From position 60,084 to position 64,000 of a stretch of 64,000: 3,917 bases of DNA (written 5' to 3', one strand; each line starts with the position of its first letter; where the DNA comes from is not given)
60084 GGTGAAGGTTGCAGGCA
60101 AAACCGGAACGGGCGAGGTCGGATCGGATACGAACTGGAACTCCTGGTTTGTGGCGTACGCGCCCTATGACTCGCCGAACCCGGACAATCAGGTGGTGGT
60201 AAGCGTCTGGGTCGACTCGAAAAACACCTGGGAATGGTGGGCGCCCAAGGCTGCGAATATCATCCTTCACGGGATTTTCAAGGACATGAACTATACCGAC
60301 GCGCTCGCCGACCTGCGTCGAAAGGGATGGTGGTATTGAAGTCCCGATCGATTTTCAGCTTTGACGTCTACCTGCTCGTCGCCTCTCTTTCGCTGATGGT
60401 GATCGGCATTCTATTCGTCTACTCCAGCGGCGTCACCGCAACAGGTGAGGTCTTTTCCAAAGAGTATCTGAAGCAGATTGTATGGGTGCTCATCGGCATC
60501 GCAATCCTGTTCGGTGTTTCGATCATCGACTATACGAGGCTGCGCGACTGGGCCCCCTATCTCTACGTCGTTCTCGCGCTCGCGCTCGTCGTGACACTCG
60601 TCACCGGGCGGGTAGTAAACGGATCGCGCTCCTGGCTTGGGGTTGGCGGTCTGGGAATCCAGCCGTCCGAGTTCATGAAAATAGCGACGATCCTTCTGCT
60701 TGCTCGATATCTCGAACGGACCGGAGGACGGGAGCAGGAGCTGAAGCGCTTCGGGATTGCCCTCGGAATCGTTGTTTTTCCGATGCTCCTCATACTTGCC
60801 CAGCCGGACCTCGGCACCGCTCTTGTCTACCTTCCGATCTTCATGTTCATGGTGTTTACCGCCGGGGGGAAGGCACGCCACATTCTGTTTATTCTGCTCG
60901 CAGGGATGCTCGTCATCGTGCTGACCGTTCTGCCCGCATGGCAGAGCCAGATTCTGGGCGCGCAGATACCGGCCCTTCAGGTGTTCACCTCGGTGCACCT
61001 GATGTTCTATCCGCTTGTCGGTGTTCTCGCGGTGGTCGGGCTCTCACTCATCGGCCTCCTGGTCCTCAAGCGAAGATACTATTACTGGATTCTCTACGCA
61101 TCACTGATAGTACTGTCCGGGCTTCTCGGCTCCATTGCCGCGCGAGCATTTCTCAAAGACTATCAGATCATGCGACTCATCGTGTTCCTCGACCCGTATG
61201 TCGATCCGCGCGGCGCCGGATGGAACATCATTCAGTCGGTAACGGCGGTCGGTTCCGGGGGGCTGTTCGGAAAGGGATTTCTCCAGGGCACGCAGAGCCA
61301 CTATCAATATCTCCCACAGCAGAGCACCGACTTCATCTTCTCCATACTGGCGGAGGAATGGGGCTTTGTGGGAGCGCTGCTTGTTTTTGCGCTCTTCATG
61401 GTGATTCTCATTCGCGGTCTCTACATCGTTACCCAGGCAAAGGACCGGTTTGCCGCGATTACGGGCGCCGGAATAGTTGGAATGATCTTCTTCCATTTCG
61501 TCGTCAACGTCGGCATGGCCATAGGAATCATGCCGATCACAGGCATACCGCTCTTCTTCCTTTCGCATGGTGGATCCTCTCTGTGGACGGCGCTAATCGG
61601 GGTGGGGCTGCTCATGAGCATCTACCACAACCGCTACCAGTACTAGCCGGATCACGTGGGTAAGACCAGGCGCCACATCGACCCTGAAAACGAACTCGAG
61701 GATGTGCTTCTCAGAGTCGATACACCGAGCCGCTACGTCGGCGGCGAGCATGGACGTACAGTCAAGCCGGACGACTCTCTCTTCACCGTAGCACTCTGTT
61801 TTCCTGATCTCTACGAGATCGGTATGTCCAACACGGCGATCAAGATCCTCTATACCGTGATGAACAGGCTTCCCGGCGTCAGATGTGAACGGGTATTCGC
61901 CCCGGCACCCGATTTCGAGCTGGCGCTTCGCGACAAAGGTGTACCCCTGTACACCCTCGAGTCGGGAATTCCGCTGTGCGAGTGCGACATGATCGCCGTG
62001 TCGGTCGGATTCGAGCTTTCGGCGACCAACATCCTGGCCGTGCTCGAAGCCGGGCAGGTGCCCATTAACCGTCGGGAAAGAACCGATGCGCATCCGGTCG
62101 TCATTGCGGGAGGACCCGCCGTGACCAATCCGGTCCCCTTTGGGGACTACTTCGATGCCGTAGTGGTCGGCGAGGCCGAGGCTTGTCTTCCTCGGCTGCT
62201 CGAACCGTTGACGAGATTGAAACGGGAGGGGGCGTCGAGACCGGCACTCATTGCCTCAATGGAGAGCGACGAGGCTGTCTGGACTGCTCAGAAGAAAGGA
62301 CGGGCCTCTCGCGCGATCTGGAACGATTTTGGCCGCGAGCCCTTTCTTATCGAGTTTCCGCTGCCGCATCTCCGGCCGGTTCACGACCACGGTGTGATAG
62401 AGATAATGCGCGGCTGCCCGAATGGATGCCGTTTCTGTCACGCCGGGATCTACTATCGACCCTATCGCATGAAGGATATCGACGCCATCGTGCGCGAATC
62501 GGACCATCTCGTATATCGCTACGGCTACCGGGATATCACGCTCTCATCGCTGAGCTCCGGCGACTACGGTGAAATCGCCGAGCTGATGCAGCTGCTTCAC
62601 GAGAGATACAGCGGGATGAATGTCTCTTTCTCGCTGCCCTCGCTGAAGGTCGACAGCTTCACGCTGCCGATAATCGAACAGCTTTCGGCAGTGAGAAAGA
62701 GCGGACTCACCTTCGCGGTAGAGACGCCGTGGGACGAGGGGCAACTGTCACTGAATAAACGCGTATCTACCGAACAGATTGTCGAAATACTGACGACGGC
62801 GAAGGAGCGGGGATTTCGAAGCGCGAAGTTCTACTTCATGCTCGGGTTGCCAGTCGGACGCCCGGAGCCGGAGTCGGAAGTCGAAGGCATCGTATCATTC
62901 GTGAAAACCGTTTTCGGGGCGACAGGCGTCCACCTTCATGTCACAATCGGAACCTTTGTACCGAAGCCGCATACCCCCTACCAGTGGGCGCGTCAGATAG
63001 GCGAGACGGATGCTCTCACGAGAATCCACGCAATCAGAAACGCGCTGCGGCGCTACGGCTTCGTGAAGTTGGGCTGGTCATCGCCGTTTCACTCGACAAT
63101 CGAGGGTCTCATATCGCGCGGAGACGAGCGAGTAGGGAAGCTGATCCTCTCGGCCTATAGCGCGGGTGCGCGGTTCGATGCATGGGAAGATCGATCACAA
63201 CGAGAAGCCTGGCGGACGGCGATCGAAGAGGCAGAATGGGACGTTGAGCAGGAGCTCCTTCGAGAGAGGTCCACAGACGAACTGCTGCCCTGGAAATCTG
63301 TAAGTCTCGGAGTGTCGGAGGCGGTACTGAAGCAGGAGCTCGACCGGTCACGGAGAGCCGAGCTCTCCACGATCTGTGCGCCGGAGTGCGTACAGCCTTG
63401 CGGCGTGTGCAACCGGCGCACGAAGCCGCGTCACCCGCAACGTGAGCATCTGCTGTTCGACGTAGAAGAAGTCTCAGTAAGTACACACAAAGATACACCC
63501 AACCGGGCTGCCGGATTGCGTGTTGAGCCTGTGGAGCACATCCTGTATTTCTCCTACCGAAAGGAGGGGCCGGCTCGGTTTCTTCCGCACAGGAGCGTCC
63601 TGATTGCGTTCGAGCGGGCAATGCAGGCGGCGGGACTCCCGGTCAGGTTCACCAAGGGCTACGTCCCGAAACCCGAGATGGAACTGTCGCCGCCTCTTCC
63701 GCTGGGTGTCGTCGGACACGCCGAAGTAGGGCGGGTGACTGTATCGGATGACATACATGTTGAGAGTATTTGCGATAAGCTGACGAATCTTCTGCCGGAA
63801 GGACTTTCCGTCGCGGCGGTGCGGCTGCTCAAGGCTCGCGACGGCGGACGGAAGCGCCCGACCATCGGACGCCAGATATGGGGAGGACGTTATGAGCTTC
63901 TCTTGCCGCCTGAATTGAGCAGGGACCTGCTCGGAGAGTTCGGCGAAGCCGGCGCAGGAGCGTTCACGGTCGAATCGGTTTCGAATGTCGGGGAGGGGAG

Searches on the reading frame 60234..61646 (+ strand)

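Call 60: search_protein_families(library=pfam, proteins=[window:60234-61646:+], max_evalue=0.0001)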
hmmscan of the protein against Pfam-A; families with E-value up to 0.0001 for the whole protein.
window:60234-61646:+ (470 aa): 1 family
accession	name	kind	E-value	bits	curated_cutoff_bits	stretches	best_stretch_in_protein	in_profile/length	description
PF01098.24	FTSW_RODA_SPOVE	-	6.2e-98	328.5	26.4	2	252-468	144-355/356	Cell cycle protein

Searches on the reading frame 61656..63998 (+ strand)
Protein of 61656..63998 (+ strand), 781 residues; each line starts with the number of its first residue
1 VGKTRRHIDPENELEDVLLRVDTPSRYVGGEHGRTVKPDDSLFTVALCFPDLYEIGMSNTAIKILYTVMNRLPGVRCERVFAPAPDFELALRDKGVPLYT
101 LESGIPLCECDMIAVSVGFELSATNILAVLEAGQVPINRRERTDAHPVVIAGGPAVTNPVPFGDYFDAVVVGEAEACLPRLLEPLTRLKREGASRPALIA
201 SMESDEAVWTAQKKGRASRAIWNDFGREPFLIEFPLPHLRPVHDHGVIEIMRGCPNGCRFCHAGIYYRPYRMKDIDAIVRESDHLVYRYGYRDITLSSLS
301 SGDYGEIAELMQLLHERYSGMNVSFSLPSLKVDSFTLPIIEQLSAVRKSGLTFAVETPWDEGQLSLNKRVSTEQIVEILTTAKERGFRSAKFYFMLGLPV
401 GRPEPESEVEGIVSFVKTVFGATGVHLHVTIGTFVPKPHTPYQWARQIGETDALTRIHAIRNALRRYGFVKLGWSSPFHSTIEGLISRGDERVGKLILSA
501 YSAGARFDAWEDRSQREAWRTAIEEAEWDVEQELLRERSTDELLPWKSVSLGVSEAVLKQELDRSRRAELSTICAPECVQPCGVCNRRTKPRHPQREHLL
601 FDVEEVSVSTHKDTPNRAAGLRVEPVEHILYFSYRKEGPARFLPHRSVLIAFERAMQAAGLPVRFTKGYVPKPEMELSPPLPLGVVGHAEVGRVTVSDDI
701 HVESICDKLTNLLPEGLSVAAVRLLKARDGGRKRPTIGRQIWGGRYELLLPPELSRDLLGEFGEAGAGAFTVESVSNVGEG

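Call 60: search_protein_families(library=pfam, proteins=[window:61656-63998:+], max_evalue=0.0001)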
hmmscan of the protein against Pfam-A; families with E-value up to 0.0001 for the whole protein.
window:61656-63998:+ (781 aa): 3 families
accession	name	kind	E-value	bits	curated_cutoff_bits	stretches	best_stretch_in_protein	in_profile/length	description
PF19864.5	Radical_SAM_N2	-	1.3e-43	148.5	29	1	62-208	2-148/151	Radical SAM proteins, N-terminal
PF10105.14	DUF2344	-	2.7e-21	76.7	23.8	1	632-727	4-99/176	Uncharacterized protein conserved in bacteria (DUF2344)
PF04055.27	Radical_SAM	-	3.1e-19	70.2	29.5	1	248-415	1-165/166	Radical SAM superfamily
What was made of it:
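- Tried and rejected: The radical-SAM ORF at 61656-64000 carries Radical_SAM_N2 and DUF2344, not HydE/G signatures (call 60).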
